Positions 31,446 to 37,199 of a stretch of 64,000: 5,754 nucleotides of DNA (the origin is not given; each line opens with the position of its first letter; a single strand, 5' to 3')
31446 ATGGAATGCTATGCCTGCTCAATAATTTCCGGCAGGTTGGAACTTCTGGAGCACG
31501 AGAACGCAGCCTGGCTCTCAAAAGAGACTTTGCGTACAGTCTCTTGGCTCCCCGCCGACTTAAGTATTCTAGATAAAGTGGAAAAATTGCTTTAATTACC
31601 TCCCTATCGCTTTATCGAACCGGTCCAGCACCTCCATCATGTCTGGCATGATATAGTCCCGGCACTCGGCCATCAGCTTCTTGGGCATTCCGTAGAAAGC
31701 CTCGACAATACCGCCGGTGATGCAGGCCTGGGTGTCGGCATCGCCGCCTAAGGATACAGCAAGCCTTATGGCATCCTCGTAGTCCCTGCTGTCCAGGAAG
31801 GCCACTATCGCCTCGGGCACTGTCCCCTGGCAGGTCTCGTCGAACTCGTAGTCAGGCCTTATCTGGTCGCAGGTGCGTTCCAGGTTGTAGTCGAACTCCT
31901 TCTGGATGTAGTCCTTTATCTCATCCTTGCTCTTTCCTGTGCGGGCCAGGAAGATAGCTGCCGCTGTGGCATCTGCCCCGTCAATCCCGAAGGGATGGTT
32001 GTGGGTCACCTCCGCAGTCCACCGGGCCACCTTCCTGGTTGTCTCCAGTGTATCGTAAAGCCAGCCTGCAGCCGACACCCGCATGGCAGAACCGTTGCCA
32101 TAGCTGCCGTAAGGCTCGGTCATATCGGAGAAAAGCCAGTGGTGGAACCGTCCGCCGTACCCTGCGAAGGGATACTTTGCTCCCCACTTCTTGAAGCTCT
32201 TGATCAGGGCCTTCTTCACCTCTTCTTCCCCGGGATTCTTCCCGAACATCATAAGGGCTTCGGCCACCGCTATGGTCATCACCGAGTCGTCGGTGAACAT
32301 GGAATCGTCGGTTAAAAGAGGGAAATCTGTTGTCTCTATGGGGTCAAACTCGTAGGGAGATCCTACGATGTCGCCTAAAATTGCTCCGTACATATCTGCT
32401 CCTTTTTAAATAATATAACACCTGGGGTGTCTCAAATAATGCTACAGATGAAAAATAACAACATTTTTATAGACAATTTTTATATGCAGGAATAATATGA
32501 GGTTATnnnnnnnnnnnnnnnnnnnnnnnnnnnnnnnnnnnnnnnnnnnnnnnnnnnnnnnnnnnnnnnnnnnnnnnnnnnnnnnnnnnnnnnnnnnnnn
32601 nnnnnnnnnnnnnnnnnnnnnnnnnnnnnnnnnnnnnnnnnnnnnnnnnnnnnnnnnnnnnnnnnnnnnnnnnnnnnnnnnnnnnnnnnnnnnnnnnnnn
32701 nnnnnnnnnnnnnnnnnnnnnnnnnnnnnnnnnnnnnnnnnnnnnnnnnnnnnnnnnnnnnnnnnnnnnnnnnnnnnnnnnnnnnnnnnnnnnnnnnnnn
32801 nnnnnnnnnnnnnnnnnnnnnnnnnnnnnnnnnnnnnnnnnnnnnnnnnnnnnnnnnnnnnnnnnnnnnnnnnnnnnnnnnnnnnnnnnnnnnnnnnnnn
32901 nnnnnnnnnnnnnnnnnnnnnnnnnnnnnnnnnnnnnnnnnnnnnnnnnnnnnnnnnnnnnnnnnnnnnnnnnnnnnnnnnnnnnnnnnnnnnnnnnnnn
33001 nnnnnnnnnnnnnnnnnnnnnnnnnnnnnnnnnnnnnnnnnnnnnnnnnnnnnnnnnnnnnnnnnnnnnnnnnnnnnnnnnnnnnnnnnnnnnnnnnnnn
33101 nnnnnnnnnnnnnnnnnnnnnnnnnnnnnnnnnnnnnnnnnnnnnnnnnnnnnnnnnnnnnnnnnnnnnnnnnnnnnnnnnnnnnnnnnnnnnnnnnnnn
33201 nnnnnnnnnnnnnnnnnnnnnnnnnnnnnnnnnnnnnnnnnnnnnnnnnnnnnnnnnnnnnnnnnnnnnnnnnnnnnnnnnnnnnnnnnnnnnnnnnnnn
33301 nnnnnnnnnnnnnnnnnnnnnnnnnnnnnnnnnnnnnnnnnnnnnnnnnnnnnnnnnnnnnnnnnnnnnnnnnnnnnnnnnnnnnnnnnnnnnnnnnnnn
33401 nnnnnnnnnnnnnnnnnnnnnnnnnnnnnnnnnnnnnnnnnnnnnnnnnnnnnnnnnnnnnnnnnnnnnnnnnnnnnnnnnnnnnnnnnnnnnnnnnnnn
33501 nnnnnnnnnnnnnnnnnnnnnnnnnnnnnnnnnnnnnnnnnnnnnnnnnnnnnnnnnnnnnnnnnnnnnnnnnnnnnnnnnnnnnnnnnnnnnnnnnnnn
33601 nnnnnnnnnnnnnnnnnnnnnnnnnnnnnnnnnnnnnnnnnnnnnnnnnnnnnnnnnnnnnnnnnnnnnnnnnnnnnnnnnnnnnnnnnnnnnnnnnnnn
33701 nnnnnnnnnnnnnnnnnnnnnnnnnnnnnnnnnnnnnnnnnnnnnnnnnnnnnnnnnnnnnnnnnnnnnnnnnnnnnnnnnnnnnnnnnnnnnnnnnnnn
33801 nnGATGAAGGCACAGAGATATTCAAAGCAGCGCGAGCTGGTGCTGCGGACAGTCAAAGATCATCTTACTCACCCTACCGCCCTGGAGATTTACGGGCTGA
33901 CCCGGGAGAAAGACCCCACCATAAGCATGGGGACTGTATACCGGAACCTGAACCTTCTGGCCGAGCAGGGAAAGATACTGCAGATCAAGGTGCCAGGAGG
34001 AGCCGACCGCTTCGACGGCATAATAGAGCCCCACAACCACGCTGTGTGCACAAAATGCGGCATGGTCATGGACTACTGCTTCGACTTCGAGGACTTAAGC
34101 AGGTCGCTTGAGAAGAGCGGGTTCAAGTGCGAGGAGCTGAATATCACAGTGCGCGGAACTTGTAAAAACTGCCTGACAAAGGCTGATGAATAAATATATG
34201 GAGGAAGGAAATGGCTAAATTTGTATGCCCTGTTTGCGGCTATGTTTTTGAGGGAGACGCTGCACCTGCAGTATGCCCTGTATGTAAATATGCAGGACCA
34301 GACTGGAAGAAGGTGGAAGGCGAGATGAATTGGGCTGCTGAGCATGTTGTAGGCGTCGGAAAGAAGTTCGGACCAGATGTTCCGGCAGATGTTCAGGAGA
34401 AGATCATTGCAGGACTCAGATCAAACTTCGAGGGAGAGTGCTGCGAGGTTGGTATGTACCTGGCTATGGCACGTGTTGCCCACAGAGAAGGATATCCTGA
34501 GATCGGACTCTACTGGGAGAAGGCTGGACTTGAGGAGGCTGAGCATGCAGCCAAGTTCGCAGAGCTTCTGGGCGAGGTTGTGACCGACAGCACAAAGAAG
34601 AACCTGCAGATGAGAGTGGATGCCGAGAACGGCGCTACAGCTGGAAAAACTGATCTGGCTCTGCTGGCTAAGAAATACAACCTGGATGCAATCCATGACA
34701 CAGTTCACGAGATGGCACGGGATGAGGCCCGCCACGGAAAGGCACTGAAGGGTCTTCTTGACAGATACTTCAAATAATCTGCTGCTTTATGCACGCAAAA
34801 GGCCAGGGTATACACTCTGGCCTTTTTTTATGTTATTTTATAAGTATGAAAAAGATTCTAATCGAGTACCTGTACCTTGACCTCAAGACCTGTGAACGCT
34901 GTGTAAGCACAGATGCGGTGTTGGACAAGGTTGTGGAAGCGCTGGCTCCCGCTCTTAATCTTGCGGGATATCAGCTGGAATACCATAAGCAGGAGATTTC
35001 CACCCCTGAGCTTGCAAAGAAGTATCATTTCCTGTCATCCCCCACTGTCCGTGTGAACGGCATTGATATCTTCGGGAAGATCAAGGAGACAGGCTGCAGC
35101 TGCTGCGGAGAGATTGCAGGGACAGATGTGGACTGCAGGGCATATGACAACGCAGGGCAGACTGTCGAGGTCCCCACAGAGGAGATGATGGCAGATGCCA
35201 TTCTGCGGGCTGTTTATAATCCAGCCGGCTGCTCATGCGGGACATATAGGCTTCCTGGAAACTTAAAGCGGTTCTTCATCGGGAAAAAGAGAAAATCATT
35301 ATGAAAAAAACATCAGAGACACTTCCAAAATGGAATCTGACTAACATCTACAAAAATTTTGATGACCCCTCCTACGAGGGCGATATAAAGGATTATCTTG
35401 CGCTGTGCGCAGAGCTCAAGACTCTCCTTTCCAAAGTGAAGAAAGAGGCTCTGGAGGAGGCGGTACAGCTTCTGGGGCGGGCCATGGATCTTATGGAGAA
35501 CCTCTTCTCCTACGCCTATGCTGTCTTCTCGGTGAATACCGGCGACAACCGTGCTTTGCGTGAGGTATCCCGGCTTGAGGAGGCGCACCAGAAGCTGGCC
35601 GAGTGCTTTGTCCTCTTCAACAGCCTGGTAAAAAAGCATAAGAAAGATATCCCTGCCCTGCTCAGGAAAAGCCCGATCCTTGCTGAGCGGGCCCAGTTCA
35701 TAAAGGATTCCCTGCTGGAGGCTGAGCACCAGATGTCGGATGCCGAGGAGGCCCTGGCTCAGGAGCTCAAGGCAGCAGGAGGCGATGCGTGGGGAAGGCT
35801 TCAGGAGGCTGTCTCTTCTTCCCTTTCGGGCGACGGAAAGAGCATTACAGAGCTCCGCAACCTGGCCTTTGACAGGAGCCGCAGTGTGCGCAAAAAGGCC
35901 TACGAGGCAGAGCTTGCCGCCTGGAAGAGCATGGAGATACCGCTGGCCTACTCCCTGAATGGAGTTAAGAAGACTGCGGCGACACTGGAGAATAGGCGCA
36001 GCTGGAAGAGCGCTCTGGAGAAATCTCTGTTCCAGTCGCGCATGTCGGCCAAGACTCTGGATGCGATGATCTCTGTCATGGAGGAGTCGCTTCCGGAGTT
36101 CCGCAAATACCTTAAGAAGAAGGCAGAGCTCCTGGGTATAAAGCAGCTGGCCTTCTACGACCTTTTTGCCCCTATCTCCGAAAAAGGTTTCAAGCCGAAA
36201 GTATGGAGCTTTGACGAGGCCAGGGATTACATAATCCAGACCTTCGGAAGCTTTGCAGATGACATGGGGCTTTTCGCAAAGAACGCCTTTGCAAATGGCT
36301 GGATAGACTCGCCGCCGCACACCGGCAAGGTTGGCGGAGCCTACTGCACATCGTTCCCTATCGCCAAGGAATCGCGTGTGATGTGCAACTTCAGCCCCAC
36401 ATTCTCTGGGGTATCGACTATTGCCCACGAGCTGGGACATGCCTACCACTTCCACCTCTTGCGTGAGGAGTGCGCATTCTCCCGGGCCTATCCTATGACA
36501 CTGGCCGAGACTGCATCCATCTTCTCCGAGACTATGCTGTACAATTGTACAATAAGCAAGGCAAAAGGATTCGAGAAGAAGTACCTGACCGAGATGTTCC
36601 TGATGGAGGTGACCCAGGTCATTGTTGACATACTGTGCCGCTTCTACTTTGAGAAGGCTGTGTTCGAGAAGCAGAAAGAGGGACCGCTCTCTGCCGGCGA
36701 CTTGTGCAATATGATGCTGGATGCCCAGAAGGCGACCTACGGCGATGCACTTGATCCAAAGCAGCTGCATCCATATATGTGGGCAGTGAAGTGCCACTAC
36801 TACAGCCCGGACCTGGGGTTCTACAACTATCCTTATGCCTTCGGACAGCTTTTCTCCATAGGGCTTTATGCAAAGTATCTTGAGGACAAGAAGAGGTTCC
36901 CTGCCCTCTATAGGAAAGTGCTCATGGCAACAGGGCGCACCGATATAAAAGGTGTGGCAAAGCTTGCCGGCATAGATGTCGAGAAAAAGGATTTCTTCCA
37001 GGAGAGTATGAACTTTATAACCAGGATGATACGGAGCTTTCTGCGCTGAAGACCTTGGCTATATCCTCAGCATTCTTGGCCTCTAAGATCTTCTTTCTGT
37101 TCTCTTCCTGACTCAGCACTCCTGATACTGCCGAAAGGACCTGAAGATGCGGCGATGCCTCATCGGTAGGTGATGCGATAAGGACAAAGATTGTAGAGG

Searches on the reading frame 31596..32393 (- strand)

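Call 8: search_protein_families(library=pfam, proteins=[window:31596-32393:-], max_evalue=0.001)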
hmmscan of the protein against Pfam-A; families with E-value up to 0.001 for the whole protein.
window:31596-32393:- (265 aa): 1 family
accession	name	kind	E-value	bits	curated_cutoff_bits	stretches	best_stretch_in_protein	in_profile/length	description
PF03747.19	ADP_ribosyl_GH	-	5.1e-36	125.2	26.2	1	1-236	3-281/287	ADP-ribosylglycohydrolase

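Call 65: search_protein_families(library=padloc, proteins=[window:31596-32393:-], max_evalue=0.001)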
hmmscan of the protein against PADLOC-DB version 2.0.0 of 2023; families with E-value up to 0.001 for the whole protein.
window:31596-32393:- (265 aa): 0 families

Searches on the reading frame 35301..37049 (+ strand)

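Call 8: search_protein_families(library=pfam, proteins=[window:35301-37049:+], max_evalue=0.001)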
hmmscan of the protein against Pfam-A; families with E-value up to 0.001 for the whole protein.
window:35301-37049:+ (582 aa): 2 families
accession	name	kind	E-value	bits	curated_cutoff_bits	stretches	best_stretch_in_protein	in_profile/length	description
PF01432.26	Peptidase_M3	-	7.4e-29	101.8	27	1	191-571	5-456/457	Peptidase family M3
PF08439.15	Peptidase_M3_N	-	7e-08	33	25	1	114-175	7-68/70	Oligopeptidase F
